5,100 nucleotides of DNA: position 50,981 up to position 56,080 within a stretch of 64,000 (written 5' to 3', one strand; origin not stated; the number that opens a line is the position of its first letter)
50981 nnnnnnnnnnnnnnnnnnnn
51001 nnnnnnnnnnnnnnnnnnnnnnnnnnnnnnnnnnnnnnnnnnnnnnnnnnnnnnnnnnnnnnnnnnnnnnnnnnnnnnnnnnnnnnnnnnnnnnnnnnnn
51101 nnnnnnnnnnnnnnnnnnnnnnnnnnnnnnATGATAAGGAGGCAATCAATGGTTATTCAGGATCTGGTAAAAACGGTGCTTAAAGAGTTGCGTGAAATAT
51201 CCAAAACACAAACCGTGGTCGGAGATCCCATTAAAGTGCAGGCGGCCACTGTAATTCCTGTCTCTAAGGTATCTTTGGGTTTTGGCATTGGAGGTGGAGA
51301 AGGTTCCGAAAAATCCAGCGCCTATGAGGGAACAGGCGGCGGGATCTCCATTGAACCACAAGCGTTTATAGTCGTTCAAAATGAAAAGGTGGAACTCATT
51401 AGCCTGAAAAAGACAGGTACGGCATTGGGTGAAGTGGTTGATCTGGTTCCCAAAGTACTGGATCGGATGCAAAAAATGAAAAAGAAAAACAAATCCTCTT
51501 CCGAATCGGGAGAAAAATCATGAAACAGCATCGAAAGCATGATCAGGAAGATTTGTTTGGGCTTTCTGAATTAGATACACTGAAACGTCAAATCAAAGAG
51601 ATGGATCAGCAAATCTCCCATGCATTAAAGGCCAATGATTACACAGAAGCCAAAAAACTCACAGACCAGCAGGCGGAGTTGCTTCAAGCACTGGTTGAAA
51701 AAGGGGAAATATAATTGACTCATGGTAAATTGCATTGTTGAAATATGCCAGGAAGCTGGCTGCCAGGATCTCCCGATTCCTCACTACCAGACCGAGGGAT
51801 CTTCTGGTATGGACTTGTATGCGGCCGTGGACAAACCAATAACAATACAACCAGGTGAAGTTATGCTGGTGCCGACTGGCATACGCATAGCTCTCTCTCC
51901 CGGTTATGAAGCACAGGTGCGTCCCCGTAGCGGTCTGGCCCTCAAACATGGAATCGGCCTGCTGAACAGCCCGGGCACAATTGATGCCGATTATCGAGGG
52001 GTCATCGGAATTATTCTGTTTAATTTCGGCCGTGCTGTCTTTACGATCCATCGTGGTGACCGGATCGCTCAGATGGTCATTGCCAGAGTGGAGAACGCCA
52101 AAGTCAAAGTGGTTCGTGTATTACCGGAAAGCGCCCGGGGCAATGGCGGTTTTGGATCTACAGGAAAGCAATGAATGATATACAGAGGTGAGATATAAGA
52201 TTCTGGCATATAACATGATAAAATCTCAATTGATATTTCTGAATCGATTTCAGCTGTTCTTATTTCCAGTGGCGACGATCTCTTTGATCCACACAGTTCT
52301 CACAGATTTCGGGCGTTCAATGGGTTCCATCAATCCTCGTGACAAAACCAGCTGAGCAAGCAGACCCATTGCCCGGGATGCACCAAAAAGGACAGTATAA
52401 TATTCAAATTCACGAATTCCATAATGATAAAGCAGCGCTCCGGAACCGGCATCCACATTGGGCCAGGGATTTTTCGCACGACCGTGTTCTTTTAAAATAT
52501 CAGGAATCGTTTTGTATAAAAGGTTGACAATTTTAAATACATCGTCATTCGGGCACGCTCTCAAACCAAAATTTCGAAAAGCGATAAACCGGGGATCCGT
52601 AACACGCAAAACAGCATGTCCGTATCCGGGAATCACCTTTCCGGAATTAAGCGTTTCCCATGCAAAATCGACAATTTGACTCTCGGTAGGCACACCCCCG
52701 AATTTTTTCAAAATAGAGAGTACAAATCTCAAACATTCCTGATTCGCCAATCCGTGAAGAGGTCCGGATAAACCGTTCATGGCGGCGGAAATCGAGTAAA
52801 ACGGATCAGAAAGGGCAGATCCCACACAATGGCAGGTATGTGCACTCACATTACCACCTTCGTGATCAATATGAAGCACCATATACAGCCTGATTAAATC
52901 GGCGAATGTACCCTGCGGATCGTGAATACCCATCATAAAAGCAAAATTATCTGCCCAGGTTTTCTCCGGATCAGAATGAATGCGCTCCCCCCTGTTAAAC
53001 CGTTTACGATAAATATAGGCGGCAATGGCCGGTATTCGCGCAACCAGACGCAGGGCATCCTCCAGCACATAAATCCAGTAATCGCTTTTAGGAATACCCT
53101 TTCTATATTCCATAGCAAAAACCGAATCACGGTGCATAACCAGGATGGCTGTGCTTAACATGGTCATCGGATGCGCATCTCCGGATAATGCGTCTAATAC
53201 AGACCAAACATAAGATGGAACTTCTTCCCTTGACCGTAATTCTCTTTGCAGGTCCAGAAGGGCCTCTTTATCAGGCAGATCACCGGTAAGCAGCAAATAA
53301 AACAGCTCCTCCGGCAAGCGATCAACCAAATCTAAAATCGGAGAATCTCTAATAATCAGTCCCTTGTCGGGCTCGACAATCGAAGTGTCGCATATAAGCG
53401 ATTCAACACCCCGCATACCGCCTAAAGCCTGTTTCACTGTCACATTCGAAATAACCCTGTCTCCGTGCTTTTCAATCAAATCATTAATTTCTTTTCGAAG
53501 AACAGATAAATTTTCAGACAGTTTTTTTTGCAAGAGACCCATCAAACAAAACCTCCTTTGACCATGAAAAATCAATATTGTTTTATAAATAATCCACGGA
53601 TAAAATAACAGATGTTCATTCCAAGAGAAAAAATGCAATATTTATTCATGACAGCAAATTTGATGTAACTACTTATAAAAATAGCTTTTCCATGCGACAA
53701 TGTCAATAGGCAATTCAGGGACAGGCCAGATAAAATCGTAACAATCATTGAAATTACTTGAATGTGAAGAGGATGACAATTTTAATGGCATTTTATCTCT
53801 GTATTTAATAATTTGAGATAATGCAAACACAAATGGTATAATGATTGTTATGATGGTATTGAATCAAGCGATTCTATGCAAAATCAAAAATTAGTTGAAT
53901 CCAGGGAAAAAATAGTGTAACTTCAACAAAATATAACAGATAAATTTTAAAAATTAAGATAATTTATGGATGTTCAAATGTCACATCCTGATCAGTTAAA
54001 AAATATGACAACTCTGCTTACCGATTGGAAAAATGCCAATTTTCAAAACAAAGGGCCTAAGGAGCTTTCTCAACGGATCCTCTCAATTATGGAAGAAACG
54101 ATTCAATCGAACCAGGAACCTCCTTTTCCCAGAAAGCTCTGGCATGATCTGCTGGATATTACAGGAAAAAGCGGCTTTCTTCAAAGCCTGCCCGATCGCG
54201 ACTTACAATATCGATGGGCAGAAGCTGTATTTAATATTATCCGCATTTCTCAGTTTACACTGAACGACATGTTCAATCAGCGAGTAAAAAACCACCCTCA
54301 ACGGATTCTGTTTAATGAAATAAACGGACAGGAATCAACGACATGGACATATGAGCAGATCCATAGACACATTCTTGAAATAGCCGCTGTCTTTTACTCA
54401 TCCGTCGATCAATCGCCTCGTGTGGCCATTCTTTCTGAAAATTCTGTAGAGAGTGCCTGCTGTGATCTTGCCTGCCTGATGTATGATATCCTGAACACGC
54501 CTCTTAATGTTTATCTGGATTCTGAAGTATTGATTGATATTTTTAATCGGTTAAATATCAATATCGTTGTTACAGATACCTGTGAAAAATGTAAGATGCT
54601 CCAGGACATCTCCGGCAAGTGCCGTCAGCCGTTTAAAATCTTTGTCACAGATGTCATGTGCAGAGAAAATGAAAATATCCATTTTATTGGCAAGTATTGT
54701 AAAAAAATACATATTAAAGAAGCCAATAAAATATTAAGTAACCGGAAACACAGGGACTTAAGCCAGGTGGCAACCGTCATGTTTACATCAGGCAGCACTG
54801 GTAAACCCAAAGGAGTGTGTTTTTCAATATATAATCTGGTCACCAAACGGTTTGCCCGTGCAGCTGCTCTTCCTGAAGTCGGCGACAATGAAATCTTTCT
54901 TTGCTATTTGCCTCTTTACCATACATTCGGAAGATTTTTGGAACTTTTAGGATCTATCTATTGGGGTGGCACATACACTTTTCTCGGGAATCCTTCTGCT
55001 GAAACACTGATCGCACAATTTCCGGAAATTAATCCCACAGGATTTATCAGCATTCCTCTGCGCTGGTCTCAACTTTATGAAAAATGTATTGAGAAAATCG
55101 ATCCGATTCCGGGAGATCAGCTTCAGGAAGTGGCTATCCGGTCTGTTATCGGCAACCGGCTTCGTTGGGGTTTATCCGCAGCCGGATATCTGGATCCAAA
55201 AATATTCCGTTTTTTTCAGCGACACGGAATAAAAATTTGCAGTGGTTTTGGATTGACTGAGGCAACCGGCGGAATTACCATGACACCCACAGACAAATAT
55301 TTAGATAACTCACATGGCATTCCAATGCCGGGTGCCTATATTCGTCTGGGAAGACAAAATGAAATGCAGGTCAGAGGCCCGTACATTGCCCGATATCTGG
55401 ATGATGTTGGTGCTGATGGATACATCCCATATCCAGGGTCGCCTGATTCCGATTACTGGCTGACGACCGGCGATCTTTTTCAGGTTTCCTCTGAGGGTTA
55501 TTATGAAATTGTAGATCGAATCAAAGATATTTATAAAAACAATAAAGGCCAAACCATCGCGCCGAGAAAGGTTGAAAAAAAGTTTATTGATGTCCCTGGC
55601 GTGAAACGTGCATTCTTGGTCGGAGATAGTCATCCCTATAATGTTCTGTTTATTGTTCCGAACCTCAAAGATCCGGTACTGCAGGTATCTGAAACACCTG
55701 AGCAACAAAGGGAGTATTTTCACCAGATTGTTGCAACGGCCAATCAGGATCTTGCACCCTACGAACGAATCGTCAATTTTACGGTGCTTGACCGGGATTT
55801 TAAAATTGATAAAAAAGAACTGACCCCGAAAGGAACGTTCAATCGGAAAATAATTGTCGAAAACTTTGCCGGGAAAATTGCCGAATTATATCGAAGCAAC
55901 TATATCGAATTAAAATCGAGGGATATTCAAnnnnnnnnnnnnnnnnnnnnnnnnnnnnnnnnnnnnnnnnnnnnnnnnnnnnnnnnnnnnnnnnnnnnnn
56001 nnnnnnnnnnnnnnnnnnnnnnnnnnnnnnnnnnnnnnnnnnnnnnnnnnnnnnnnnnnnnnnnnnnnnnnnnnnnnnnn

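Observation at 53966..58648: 1560-aa fusion of an AMP-forming adenylation enzyme, a ~780-aa unknown region and a GNAT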

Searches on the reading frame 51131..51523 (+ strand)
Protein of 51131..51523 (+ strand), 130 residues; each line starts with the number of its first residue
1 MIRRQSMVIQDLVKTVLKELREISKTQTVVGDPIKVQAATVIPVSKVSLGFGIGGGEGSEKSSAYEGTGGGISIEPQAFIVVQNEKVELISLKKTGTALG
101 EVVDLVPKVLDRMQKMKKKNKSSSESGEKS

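Call 16: search_protein_families(library=pfam, proteins=[window:51131-51523:+], max_evalue=0.001)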
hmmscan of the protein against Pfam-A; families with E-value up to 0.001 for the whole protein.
window:51131-51523:+ (130 aa): 1 family
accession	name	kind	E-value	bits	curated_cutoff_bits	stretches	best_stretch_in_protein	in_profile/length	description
PF09579.15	Spore_YtfJ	-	2.8e-21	76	25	1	35-111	2-81/81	Sporulation protein YtfJ (Spore_YtfJ)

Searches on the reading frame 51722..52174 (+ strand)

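Call 16: search_protein_families(library=pfam, proteins=[window:51722-52174:+], max_evalue=0.001)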
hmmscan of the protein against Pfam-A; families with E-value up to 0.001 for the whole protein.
window:51722-52174:+ (150 aa): 2 families
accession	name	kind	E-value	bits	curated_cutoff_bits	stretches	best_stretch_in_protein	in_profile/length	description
PF00692.24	dUTPase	-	6.8e-34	116.9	22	1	17-148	3-129/129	dUTPase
PF22769.1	DCD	-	2.8e-10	40.9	27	1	37-122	68-152/153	dCTP deaminase-like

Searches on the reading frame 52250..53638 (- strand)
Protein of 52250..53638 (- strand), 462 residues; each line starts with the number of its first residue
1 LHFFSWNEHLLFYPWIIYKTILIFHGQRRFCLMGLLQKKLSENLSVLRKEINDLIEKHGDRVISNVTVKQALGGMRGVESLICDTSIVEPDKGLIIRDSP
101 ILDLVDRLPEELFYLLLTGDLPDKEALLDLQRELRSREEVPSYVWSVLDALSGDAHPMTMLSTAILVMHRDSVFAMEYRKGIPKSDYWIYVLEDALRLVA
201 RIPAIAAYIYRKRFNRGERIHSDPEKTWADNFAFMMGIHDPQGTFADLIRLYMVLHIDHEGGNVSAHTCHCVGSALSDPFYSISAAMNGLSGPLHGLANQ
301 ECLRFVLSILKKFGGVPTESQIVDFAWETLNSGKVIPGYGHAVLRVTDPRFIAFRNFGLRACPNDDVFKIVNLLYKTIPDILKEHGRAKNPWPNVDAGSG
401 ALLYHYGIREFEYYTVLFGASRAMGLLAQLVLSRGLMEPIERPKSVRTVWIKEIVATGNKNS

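Call 16: search_protein_families(library=pfam, proteins=[window:52250-53638:-], max_evalue=0.001)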
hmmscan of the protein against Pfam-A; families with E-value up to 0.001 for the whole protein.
window:52250-53638:- (462 aa): 1 family
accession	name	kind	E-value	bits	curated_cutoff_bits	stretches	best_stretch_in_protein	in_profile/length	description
PF00285.26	Citrate_synt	-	8.1e-91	305.1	27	1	74-444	1-357/357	Citrate synthase, C-terminal domain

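Call 100: search_protein_families(library=ncbifam, proteins=[window:52250-53638:-], max_evalue=1e-20)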
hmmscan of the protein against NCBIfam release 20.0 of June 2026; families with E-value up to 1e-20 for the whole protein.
window:52250-53638:- (462 aa): 15 families
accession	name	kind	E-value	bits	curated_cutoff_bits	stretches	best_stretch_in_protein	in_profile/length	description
NF007128.0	PRK09569.1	subfamily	4.2e-159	529.8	344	1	36-460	3-436/437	citrate (Si)-synthase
TIGR01793.1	cit_synth_euk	equivalog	1.9e-149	498.1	619.75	1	36-450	4-426/427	citrate (Si)-synthase, eukaryotic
TIGR01800.1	cit_synth_II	subfamily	5.2e-44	150.5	421.3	1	74-431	2-339/368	2-methylcitrate synthase/citrate synthase II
NF041301.1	Cit_synth_Halo_CitZ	equivalog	1.4e-40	139.5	550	1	74-431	8-350/379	citrate synthase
NF010636.0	PRK14033.1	equivalog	3e-40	138.2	479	1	74-431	12-349/376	bifunctional 2-methylcitrate synthase/citrate synthase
NF010639.0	PRK14036.1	equivalog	4.9e-40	137.4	502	1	73-429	8-347/379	citrate synthase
NF041157.1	Cit_synThplmales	equivalog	3.4e-39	135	590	1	98-431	32-346/377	citrate synthase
NF010635.0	PRK14032.1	subfamily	1.3e-35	122.8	426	1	94-429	69-417/448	citrate synthase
NF004126.0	PRK05614.1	equivalog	2e-34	118.8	505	1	87-445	61-414/430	citrate synthase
NF010637.0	PRK14034.1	equivalog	2.4e-33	115.6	594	1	76-430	5-341/372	citrate synthase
NF010640.0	PRK14037.1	subfamily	1.5e-31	109.6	504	1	88-431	21-347/377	citrate synthase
NF010638.0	PRK14035.1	equivalog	2e-31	109.1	572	1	100-431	32-343/372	citrate synthase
TIGR01798.1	cit_synth_I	equivalog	2.1e-29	102.4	485.15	1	86-431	47-387/412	citrate synthase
NF009006.1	PRK12351.1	equivalog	8.9e-29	100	550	1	88-434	24-350/376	bifunctional 2-methylcitrate synthase/citrate synthase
NF009004.0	PRK12349.1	equivalog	1.1e-28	100.1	508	1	95-431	32-348/372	citrate synthase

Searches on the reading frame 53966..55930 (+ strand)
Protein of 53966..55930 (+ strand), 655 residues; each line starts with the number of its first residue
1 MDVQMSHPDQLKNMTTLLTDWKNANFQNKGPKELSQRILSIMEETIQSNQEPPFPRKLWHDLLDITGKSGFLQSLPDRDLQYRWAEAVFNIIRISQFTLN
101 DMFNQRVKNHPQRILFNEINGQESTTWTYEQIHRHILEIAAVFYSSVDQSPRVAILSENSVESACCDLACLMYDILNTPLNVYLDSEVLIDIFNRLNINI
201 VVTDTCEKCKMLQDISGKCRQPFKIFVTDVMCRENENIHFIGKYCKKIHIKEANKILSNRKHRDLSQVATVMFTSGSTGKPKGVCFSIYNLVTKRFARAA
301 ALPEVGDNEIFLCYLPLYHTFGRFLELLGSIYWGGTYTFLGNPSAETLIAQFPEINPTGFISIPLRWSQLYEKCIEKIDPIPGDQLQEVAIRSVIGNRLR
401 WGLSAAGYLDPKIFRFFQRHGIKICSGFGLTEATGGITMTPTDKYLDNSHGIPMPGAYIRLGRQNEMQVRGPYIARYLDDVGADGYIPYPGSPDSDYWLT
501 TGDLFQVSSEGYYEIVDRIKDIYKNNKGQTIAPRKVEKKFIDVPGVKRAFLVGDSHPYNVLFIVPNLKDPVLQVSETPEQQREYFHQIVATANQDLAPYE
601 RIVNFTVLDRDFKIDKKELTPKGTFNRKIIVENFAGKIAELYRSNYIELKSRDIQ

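Call 38: search_solved_structures(query=window:53966-55930:+, max_evalue=0.00001, show_alignments=1)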
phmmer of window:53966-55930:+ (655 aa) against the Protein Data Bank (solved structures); distinct sequences matched with E-value up to 0.00001: 74 (the best 60 are shown).
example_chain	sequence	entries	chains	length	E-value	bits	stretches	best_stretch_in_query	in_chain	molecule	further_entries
6k4c_A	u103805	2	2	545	4.9e-18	67.8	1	146-552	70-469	Ancestral luciferase AncLamp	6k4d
6abh_A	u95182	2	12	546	2.9e-17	65.2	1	411-557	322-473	Red-bioluminescence eliciting luciferase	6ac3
6oz1_A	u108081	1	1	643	5.5e-17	64.3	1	266-642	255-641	Oxidoreductase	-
2d1t_A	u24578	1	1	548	3.1e-15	58.6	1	266-557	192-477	Luciferin 4-monooxygenase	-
2d1q_A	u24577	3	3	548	3.1e-15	58.6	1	266-557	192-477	Luciferin 4-monooxygenase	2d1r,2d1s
3nyq_A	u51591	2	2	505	5.1e-14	54.5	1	267-557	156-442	Malonyl-CoA Ligase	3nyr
5mso_A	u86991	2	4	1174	6.4e-14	54.2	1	267-568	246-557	Carboxylic acid reductase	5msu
4g37_A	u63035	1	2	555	1.7e-13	52.8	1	141-551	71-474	Luciferin 4-monooxygenase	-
6qjz_A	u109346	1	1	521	2.3e-13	52.4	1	136-553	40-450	oxalyl CoA-synthetase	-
3ipl_A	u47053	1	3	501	2.4e-13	52.3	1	120-567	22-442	2-succinylbenzoate--CoA ligase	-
6hps_A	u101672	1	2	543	4.5e-13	51.4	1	141-551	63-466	Luciferin 4-monooxygenase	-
3qya_A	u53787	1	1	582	4.6e-13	51.4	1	111-553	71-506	Luciferase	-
1ba3_A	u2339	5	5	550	4.7e-13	51.3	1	141-551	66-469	LUCIFERASE | Luciferin 4-monooxygenase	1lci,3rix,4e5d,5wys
3iep_A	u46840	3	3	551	4.7e-13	51.3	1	141-551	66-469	Luciferin 4-monooxygenase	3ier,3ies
4g36_A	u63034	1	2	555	4.8e-13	51.3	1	141-551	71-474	Luciferin 4-monooxygenase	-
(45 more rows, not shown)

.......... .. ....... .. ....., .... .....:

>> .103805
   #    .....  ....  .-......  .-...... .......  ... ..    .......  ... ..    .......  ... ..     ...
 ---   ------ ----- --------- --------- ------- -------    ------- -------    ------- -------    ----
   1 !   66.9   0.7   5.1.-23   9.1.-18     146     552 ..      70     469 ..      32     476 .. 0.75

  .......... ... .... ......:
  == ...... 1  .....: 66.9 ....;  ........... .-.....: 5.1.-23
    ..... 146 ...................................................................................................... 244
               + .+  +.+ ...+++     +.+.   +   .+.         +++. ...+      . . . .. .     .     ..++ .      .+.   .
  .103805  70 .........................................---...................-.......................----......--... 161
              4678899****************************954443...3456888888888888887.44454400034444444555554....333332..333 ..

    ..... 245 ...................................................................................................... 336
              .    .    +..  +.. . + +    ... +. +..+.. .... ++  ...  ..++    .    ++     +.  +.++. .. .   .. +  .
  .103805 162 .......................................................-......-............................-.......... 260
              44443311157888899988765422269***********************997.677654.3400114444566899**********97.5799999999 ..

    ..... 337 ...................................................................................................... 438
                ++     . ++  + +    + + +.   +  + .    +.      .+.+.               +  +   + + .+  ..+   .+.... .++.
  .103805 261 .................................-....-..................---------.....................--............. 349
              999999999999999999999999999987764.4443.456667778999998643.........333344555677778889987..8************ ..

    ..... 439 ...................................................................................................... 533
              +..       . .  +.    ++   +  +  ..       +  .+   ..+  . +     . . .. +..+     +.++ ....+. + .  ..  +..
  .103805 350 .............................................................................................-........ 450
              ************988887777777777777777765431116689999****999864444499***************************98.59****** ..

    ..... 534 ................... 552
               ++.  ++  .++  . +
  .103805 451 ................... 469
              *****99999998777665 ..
